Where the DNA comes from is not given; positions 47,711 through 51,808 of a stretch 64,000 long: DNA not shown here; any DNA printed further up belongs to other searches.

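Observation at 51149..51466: Eukaryote-style prion-like (Q/M/Y/N/P/G-rich) low-complexity regions in four neighbouring proteins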

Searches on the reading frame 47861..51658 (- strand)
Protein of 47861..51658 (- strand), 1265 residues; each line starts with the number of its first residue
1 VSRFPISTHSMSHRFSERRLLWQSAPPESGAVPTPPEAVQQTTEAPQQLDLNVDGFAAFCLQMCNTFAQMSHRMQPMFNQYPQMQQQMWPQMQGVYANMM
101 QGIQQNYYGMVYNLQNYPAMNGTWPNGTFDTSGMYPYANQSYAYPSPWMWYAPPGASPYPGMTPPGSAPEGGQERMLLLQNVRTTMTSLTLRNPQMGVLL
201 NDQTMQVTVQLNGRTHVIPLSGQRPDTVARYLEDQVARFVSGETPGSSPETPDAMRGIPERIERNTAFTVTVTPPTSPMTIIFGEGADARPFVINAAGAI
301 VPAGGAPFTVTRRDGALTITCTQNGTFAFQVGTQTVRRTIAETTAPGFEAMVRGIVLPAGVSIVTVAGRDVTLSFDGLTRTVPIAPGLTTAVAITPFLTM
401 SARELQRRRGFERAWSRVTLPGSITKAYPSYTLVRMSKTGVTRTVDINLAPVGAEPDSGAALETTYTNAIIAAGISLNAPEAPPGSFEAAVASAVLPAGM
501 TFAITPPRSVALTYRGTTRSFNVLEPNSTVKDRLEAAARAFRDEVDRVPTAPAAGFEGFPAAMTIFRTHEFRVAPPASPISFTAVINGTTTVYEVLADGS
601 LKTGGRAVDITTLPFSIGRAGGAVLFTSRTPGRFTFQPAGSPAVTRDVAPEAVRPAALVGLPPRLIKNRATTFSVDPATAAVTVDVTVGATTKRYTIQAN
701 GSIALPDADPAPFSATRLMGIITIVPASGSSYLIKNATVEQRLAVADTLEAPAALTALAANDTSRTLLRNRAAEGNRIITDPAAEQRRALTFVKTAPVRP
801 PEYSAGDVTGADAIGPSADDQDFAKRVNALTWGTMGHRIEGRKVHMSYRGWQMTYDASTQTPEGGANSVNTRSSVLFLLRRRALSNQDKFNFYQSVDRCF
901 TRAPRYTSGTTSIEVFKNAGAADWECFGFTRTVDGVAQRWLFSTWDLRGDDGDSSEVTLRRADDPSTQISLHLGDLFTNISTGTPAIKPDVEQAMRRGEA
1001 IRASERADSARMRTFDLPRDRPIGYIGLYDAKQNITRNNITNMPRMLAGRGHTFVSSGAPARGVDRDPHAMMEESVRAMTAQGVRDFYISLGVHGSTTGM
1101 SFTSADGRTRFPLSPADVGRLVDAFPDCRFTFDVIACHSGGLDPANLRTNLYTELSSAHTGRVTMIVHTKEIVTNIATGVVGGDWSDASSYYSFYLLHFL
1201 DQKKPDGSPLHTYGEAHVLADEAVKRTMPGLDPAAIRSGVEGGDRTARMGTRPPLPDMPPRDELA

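Call 4: search_protein_families(library=pfam, proteins=[window:47861-51658:-], max_evalue=0.1)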
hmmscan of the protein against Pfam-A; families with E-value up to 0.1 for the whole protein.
window:47861-51658:- (1265 aa): 0 families

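Call 9: find_homologous_proteins(query=A1, max_evalue=0.001)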
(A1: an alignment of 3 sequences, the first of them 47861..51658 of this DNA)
Query A1 (3 sequences) (1265 aa, profile of the alignment): 1 proteins with E <= 0.001 among 8000 candidates.
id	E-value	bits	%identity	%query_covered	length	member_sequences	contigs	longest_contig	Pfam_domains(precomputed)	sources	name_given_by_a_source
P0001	0.0e+0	1630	100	99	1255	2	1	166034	-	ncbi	-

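Call 14: find_encoding_contigs(protein=P0001, flank=10000, max_places=3)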
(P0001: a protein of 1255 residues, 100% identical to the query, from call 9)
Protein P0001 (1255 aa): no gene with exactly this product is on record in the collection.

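Call 30: search_protein_families(library=ncbifam, proteins=[window:47861-51658:-], max_evalue=0.1)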
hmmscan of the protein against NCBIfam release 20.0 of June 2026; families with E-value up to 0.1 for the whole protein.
window:47861-51658:- (1265 aa): 1 family
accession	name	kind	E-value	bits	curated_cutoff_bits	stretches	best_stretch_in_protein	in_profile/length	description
TIGR01834.1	PHA_synth_III_E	subfamily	0.095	12.2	154.95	0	34-129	48-147/324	class III poly(R)-hydroxyalkanoic acid synthase subunit PhaE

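Call 36: find_encoding_contigs(protein=P0003, flank=10000, max_places=3)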
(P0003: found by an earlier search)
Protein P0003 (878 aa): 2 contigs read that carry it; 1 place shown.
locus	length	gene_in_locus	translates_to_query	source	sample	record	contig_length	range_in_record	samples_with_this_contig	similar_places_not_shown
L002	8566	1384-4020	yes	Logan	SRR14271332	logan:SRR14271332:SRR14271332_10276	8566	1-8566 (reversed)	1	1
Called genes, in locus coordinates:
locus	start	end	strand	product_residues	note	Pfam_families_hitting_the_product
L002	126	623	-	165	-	-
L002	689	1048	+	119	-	-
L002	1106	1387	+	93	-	-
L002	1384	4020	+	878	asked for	-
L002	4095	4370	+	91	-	-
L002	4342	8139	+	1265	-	-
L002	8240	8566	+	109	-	?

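Call 49: search_protein_families(library=padloc, proteins=[window:47861-51658:-], max_evalue=0.1)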
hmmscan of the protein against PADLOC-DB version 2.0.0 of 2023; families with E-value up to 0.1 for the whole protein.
window:47861-51658:- (1265 aa): 0 families
